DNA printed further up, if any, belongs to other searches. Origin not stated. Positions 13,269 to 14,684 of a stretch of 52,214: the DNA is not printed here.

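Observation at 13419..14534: Methylthiotransferase-like radical SAM enzyme that lacks the TRAM RNA-binding domain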

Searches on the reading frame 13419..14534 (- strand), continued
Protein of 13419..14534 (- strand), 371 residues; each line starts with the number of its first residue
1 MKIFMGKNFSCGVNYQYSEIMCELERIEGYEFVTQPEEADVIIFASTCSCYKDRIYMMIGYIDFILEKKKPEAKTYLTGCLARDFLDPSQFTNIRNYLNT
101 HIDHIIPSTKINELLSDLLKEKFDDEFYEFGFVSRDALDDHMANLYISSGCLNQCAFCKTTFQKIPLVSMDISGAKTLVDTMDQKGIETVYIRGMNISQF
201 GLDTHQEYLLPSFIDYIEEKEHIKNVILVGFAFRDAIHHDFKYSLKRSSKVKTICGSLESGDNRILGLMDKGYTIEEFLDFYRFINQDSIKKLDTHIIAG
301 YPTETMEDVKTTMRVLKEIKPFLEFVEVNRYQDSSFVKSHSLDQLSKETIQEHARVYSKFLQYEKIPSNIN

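Call 28: search_protein_families(library=ncbifam, proteins=[L041:653-1996:+, L043:3121-4452:+, L051:229-1506:+, L069:3600-4883:+, L071:7818-9092:+, L065:8564-9874:+, L065:10526-11188:+], max_evalue=0.00001)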
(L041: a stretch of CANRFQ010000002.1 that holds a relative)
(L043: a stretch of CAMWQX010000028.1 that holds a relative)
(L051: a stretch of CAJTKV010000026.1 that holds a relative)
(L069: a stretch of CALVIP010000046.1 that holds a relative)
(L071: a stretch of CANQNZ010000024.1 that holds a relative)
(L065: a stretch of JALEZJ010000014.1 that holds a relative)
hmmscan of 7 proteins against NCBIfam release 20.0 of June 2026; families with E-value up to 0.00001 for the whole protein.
L041:653-1996:+ (447 aa): 9 families
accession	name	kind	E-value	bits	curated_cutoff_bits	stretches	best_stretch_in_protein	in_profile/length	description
TIGR00089.1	TIGR00089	subfamily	1.1e-48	166.2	251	1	20-426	2-415/429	MiaB/RimO family radical SAM methylthiotransferase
TIGR01579.1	MiaB-like-C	equivalog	3.8e-38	131.8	357.05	1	26-407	5-395/416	tRNA (N(6)-L-threonylcarbamoyladenosine(37)-C(2))-methylthiotransferase MtaB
TIGR01125.1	TIGR01125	equivalog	2.8e-34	118.9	356.95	1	24-377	6-361/432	30S ribosomal protein S12 methylthiotransferase RimO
TIGR01578.1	MiaB-like-B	hypoth_equivalog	2.6e-32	112.1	314.7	1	26-381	8-357/421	tRNA (N(6)-L-threonylcarbamoyladenosine(37)-C(2))-methylthiotransferase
TIGR01574.1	miaB-methiolase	equivalog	4.1e-28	98.6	355.3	1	20-379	2-372/437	tRNA (N6-isopentenyl adenosine(37)-C2)-methylthiotransferase MiaB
NF010916.0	PRK14336.1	equivalog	7.1e-23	81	606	1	19-331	3-302/418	tRNA (N6-isopentenyl adenosine(37)-C2)-methylthiotransferase MiaB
TIGR04014.1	B12_SAM_MJ_0865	equivalog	4e-19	68.7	360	1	160-335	163-339/434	methyl-coenzyme M reductase glutamine C-methyltransferase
TIGR04013.1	B12_SAM_MJ_1487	hypoth_equivalog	1.8e-16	60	251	1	135-376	129-376/382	TIGR04013 family B12-binding domain/radical SAM domain-containing protein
TIGR04479.1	bcpD_PhpK_rSAM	subfamily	2.6e-07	29.4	600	1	268-332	345-409/504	PhpK family radical SAM P-methyltransferase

L043:3121-4452:+ (443 aa): 11 families
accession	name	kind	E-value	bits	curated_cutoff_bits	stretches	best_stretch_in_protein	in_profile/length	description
TIGR00089.1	TIGR00089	subfamily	3.6e-48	164.4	251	1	21-397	2-386/429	MiaB/RimO family radical SAM methylthiotransferase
TIGR01125.1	TIGR01125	equivalog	5.8e-37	127.8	356.95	1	21-358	2-344/432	30S ribosomal protein S12 methylthiotransferase RimO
TIGR01578.1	MiaB-like-B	hypoth_equivalog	1.6e-34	119.4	314.7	1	21-392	2-374/421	tRNA (N(6)-L-threonylcarbamoyladenosine(37)-C(2))-methylthiotransferase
TIGR01579.1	MiaB-like-C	equivalog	3.6e-32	112.1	357.05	1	27-402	5-391/416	tRNA (N(6)-L-threonylcarbamoyladenosine(37)-C(2))-methylthiotransferase MtaB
TIGR01574.1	miaB-methiolase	equivalog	3.1e-25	89.1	355.3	1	27-397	8-393/437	tRNA (N6-isopentenyl adenosine(37)-C2)-methylthiotransferase MiaB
NF010916.0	PRK14336.1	equivalog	2.9e-23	82.3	606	1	23-343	6-316/418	tRNA (N6-isopentenyl adenosine(37)-C2)-methylthiotransferase MiaB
TIGR04014.1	B12_SAM_MJ_0865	equivalog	7.7e-12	44.7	360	1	162-329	167-335/434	methyl-coenzyme M reductase glutamine C-methyltransferase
TIGR04013.1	B12_SAM_MJ_1487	hypoth_equivalog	2.7e-09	36.3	251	1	161-328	157-331/382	TIGR04013 family B12-binding domain/radical SAM domain-containing protein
TIGR04479.1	bcpD_PhpK_rSAM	subfamily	1.3e-08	33.7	600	1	102-329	186-408/504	PhpK family radical SAM P-methyltransferase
TIGR01212.1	TIGR01212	equivalog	4.6e-07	29.2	180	1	249-331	124-206/302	tRNA modification radical SAM protein MnmL/YtqA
TIGR03960.1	rSAM_fuse_unch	hypoth_equivalog_domain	5e-06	25.3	462.3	1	107-322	205-416/605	TIGR03960 family B12-binding radical SAM protein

L051:229-1506:+ (425 aa): 10 families
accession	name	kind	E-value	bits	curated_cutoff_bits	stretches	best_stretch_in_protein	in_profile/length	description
TIGR00089.1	TIGR00089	subfamily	1.6e-49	168.9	251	1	7-366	6-373/429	MiaB/RimO family radical SAM methylthiotransferase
TIGR01125.1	TIGR01125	equivalog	3.1e-38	132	356.95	1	5-343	4-347/432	30S ribosomal protein S12 methylthiotransferase RimO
TIGR01578.1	MiaB-like-B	hypoth_equivalog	3.5e-34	118.3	314.7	1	8-404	7-392/421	tRNA (N(6)-L-threonylcarbamoyladenosine(37)-C(2))-methylthiotransferase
TIGR01579.1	MiaB-like-C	equivalog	3.9e-33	115.3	357.05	1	9-383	5-390/416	tRNA (N(6)-L-threonylcarbamoyladenosine(37)-C(2))-methylthiotransferase MtaB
TIGR01574.1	miaB-methiolase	equivalog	1.8e-26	93.2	355.3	1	9-360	8-374/437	tRNA (N6-isopentenyl adenosine(37)-C2)-methylthiotransferase MiaB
NF010916.0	PRK14336.1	equivalog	2.3e-21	76.1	606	1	5-310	6-301/418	tRNA (N6-isopentenyl adenosine(37)-C2)-methylthiotransferase MiaB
TIGR04014.1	B12_SAM_MJ_0865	equivalog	3e-15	56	360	1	143-310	166-334/434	methyl-coenzyme M reductase glutamine C-methyltransferase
TIGR04479.1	bcpD_PhpK_rSAM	subfamily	3.1e-11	42.3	600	1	137-310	241-407/504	PhpK family radical SAM P-methyltransferase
TIGR04013.1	B12_SAM_MJ_1487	hypoth_equivalog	1.8e-09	37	251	1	142-330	156-350/382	TIGR04013 family B12-binding domain/radical SAM domain-containing protein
TIGR01212.1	TIGR01212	equivalog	8.9e-07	28.3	180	1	234-313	127-206/302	tRNA modification radical SAM protein MnmL/YtqA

L069:3600-4883:+ (427 aa): 11 families
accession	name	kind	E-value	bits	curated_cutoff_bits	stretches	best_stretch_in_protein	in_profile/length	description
TIGR00089.1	TIGR00089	subfamily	2.4e-42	145.2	251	1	5-363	4-370/429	MiaB/RimO family radical SAM methylthiotransferase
TIGR01125.1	TIGR01125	equivalog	2.1e-31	109.4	356.95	1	5-324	4-328/432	30S ribosomal protein S12 methylthiotransferase RimO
TIGR01579.1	MiaB-like-C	equivalog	4.9e-30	105.1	357.05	1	9-392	5-399/416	tRNA (N(6)-L-threonylcarbamoyladenosine(37)-C(2))-methylthiotransferase MtaB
TIGR01578.1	MiaB-like-B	hypoth_equivalog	9e-29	100.5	314.7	1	3-363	2-363/421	tRNA (N(6)-L-threonylcarbamoyladenosine(37)-C(2))-methylthiotransferase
TIGR01574.1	miaB-methiolase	equivalog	5.9e-25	88.2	355.3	1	4-358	3-372/437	tRNA (N6-isopentenyl adenosine(37)-C2)-methylthiotransferase MiaB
NF010916.0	PRK14336.1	equivalog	1.9e-17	63.1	606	1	139-365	127-358/418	tRNA (N6-isopentenyl adenosine(37)-C2)-methylthiotransferase MiaB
TIGR04014.1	B12_SAM_MJ_0865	equivalog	1.3e-16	60.5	360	1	134-350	159-371/434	methyl-coenzyme M reductase glutamine C-methyltransferase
TIGR04013.1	B12_SAM_MJ_1487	hypoth_equivalog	3e-10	39.5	251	1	135-310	149-331/382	TIGR04013 family B12-binding domain/radical SAM domain-containing protein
TIGR04479.1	bcpD_PhpK_rSAM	subfamily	7.5e-08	31.2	600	1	108-311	214-408/504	PhpK family radical SAM P-methyltransferase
NF038361.1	rSAM_Sden_1168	equivalog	3.7e-07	29.1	575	1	139-312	284-451/560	Sden_1168 family B12-binding radical SAM P-methyltransferase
TIGR01212.1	TIGR01212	equivalog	9.8e-06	24.9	180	0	233-313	126-206/302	tRNA modification radical SAM protein MnmL/YtqA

L071:7818-9092:+ (424 aa): 8 families
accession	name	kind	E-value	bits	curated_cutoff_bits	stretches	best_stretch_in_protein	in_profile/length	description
TIGR00089.1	TIGR00089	subfamily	6.6e-46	157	251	1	7-374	6-380/429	MiaB/RimO family radical SAM methylthiotransferase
TIGR01579.1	MiaB-like-C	equivalog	2.7e-36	125.7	357.05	1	31-369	26-375/416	tRNA (N(6)-L-threonylcarbamoyladenosine(37)-C(2))-methylthiotransferase MtaB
TIGR01578.1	MiaB-like-B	hypoth_equivalog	3.3e-31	108.5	314.7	1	17-350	16-349/421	tRNA (N(6)-L-threonylcarbamoyladenosine(37)-C(2))-methylthiotransferase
TIGR01125.1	TIGR01125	equivalog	1.6e-28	100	356.95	1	2-352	1-359/432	30S ribosomal protein S12 methylthiotransferase RimO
TIGR01574.1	miaB-methiolase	equivalog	6.7e-28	97.9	355.3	1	31-372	29-385/437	tRNA (N6-isopentenyl adenosine(37)-C2)-methylthiotransferase MiaB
NF010916.0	PRK14336.1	equivalog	8.5e-26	90.7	606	1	23-314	23-304/418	tRNA (N6-isopentenyl adenosine(37)-C2)-methylthiotransferase MiaB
TIGR04014.1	B12_SAM_MJ_0865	equivalog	3.4e-18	65.6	360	1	144-313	166-336/434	methyl-coenzyme M reductase glutamine C-methyltransferase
TIGR04013.1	B12_SAM_MJ_1487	hypoth_equivalog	1.3e-06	27.5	251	1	137-310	150-330/382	TIGR04013 family B12-binding domain/radical SAM domain-containing protein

L065:8564-9874:+ (436 aa): 0 families

L065:10526-11188:+ (220 aa): 9 families
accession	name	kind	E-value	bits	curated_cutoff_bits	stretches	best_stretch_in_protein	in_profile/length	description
TIGR00089.1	TIGR00089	subfamily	2e-19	69.7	251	1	1-200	211-416/429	MiaB/RimO family radical SAM methylthiotransferase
TIGR01579.1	MiaB-like-C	equivalog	2.2e-16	60.1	357.05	1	2-200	212-413/416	tRNA (N(6)-L-threonylcarbamoyladenosine(37)-C(2))-methylthiotransferase MtaB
TIGR01578.1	MiaB-like-B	hypoth_equivalog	1.7e-13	50.2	314.7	1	42-193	247-403/421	tRNA (N(6)-L-threonylcarbamoyladenosine(37)-C(2))-methylthiotransferase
TIGR01574.1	miaB-methiolase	equivalog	8e-13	48.2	355.3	1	4-192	221-414/437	tRNA (N6-isopentenyl adenosine(37)-C2)-methylthiotransferase MiaB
TIGR01125.1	TIGR01125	equivalog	1.1e-07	31.3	356.95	1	2-143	211-358/432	30S ribosomal protein S12 methylthiotransferase RimO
TIGR04479.1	bcpD_PhpK_rSAM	subfamily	1.7e-07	30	600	1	32-103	336-407/504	PhpK family radical SAM P-methyltransferase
NF010916.0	PRK14336.1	equivalog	3e-07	29.5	606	1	2-102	197-300/418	tRNA (N6-isopentenyl adenosine(37)-C2)-methylthiotransferase MiaB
TIGR04013.1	B12_SAM_MJ_1487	hypoth_equivalog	4.1e-07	29.2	251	1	39-136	267-363/382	TIGR04013 family B12-binding domain/radical SAM domain-containing protein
TIGR04014.1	B12_SAM_MJ_0865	equivalog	4.5e-06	25.7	360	1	13-143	245-371/434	methyl-coenzyme M reductase glutamine C-methyltransferase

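Call 35: find_related_loci(query=A1, collection=viral_contigs, flank=10000)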
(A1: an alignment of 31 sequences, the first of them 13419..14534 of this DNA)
Query A1 (371 aa) in viral_contigs; peptide patterns used: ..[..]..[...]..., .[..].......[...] (x = any residue, [..] = any of these).
223 stretches matched a pattern; 1 encode a relative of the query (tblastn E <= 1e-3); 1 distinct loci.
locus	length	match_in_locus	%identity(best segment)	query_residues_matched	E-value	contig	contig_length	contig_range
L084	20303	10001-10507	27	148-320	1e-8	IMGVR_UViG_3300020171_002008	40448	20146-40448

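Call 37: find_encoding_contigs(protein=P0002, flank=8000, max_places=2)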
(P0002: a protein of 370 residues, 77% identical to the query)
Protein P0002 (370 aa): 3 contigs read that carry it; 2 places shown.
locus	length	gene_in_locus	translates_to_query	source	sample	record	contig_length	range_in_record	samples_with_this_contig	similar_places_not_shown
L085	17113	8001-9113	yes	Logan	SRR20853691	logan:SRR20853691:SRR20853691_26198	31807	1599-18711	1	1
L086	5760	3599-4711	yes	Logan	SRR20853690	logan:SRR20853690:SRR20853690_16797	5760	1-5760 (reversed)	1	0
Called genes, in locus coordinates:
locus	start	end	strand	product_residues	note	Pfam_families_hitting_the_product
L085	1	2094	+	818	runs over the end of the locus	-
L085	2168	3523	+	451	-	PF01171:ATP_bind_3, PF11734:TilS_C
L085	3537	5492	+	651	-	PF06480:FtsH_ext (weak), PF00004:AAA, PF07728:AAA_5 (weak), PF13401:AAA_22 (faint), PF17862:AAA_lid_3, PF01434:Peptidase_M41, PF07498:Rho_N (weak)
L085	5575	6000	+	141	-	-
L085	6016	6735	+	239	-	-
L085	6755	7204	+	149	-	-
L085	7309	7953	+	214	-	-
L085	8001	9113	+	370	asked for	PF00919:UPF0004, PF04055:Radical_SAM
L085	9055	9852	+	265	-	-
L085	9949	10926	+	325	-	PF01207:Dus, PF00977:His_biosynth (weak), PF01680:SOR_SNZ (faint)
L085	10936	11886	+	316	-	PF06271:RDD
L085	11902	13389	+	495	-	PF01336:tRNA_anti-codon, PF00152:tRNA-synt_2, PF01409:tRNA-synt_2d (faint)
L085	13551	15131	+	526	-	PF03606:DcuC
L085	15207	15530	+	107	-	-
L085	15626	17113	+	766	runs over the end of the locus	PF02861:Clp_N, PF13191:AAA_16, PF23569:NBD_SMAX1, PF00004:AAA, PF17871:AAA_lid_9, PF07724:AAA_2, PF07728:AAA_5, PF00004:AAA, +8 more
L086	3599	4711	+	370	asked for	PF00919:UPF0004, PF04055:Radical_SAM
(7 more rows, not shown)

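Call 38: find_encoding_contigs(protein=P0004, flank=8000, max_places=2)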
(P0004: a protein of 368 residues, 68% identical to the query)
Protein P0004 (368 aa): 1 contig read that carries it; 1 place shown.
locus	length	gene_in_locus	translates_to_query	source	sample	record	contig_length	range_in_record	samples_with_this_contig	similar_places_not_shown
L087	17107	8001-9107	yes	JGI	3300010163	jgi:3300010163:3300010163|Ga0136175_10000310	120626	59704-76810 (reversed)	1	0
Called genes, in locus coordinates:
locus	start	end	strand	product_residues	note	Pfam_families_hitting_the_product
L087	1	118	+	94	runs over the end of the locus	PF04026:SpoVG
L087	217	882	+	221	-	PF01048:PNP_UDP_1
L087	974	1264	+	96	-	PF07873:YabP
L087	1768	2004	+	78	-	PF04977:DivIC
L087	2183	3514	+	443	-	PF01171:ATP_bind_3, PF11734:TilS_C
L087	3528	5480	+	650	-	PF06480:FtsH_ext (weak), PF00004:AAA, PF07728:AAA_5 (weak), PF13401:AAA_22 (faint), PF17862:AAA_lid_3, PF01434:Peptidase_M41, PF07498:Rho_N (weak)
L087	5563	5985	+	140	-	-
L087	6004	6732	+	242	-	-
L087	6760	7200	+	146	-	-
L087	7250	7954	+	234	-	-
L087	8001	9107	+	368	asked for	PF00919:UPF0004 (weak), PF04055:Radical_SAM (weak)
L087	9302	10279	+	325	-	PF01207:Dus, PF00977:His_biosynth (weak), PF01680:SOR_SNZ (faint)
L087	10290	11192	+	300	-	PF06271:RDD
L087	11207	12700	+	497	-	PF01336:tRNA_anti-codon, PF00152:tRNA-synt_2, PF01409:tRNA-synt_2d (faint)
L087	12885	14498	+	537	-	PF03606:DcuC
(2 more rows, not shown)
